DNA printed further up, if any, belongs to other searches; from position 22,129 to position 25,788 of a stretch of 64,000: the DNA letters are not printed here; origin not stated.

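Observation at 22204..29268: Tandem pair of ~1120-aa methyltransferase-like proteins inserted between kdsC and lptC: candidate uncharacterised single-polypeptide R-M/defence module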

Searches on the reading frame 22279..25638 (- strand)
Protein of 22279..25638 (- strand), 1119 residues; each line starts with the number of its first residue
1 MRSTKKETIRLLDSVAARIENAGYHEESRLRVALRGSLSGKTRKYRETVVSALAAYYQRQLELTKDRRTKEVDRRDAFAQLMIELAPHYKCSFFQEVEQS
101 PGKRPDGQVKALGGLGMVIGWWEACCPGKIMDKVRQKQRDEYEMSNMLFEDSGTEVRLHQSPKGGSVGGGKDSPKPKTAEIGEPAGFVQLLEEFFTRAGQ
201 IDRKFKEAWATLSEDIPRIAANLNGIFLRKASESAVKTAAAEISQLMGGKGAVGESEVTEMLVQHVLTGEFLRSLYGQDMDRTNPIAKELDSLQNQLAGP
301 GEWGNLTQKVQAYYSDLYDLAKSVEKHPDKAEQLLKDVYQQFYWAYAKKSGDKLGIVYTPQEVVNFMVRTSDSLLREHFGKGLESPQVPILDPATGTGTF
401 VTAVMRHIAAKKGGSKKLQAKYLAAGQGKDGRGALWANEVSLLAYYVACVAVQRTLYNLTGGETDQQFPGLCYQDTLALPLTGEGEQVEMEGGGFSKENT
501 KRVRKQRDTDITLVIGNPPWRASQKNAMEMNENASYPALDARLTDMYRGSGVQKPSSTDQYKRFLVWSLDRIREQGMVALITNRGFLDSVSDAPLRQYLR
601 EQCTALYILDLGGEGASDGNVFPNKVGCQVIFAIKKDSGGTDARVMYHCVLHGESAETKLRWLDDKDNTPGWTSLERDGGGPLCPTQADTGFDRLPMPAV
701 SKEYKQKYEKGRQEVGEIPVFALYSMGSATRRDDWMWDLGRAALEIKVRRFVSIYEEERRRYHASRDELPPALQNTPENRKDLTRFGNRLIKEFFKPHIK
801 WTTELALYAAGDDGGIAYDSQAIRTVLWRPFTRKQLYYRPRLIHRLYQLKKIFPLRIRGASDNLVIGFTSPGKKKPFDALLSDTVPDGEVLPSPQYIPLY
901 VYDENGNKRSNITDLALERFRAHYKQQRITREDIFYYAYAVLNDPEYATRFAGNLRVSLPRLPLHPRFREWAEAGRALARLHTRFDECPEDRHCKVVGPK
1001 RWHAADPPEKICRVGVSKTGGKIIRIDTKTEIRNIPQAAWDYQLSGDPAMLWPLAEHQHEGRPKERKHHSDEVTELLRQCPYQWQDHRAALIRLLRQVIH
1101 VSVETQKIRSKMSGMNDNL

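Call 6: search_protein_families(library=pfam, proteins=[window:22279-25638:-], max_evalue=0.1)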
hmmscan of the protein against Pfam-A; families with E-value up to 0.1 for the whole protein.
window:22279-25638:- (1119 aa): 4 families
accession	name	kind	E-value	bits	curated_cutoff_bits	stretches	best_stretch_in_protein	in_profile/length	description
PF18135.7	Type_ISP_C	-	3e-69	234.1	25.9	1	720-1081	2-327/342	Type ISP C-terminal specificity domain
PF02384.22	N6_Mtase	-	1.5e-12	47.9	20.4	1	332-419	3-79/311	N-6 DNA Methylase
PF07669.17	Eco57I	-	3.6e-06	27.6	25.3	1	507-613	71-167/171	Eco57I restriction-modification methylase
PF22240.1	ISP_coupler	-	0.00011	23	27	1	251-326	48-123/126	Type ISP restriction-modification enzyme, coupler domain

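Call 7: search_protein_families(library=padloc, proteins=[window:22279-25638:-], max_evalue=0.1)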
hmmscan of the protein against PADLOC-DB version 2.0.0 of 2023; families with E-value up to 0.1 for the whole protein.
window:22279-25638:- (1119 aa): 35 families (the best 25 are shown)
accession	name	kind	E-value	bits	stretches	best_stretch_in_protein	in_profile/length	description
PDLC03597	REase_MTase_IIG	-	1.6e-121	405.2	1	203-1112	729-1635/1646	Type IIG restriction enzyme-methyltransferase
PDLC03621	REase_MTase_IIG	-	2e-114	381.7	1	103-1110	62-1010/1024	Type IIG restriction enzyme-methyltransferase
PDLC03051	REase_MTase_I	-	2.8e-91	304.5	1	250-1107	761-1579/1591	Type I restriction enzyme-methyltransferase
PDLC03631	REase_MTase_IIG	-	2e-47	159.7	2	329-688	285-663/1086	Type IIG restriction enzyme-methyltransferase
PDLC03610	REase_MTase_IIG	-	2.3e-34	116.7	3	324-535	284-500/1096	Type IIG restriction enzyme-methyltransferase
PDLC04134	mad2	-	3.3e-14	50.6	1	311-649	231-458/492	mads_2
PDLC03335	MTase_II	-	9.2e-11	39.1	2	497-631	183-299/607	Type II methyltransferase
PDLC03267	MTase_II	-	2.5e-08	31.3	1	504-610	100-197/539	Type II methyltransferase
PDLC03021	MTase_I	-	1e-07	29.2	1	324-611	135-357/491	Type I methyltransferase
PDLC03025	MTase_I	-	1.8e-07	28.2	1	322-413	131-209/569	Type I methyltransferase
PDLC03022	MTase_I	-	2.1e-07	27.7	1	290-419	124-243/857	Type I methyltransferase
PDLC03226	MTase_II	-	8e-06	22.7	1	558-637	162-236/579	Type II methyltransferase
PDLC03630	REase_MTase_IIG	-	1.4e-05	21.1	1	316-408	336-427/1100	Type IIG restriction enzyme-methyltransferase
PDLC03612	REase_MTase_IIG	-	2.1e-05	20.9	1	513-613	809-896/1247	Type IIG restriction enzyme-methyltransferase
PDLC03313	MTase_II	-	6e-05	19.8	1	513-657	147-274/563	Type II methyltransferase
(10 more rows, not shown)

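Call 8: search_protein_families(library=ncbifam, proteins=[window:22279-25638:-], max_evalue=0.1)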
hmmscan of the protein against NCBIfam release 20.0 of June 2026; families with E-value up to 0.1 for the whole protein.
window:22279-25638:- (1119 aa): 3 families
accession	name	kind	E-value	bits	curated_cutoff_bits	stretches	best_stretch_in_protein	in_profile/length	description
NF047738.1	antiphage_MADS2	equivalog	1.2e-05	23.8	720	1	355-611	311-544/654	methylation-associated defense system DNA methyltransferase MAD2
TIGR02987.1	met_A_Alw26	exception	5.5e-05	22.1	353.5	1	354-413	3-58/523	Alw26I/Eco31I/Esp3I family type II restriction adenine-specific DNA-methyltransferase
NF033455.1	BREX_6_MTaseX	exception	0.033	11.6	900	1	503-632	547-657/1319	BREX-6 system adenine-specific DNA-methyltransferase PglX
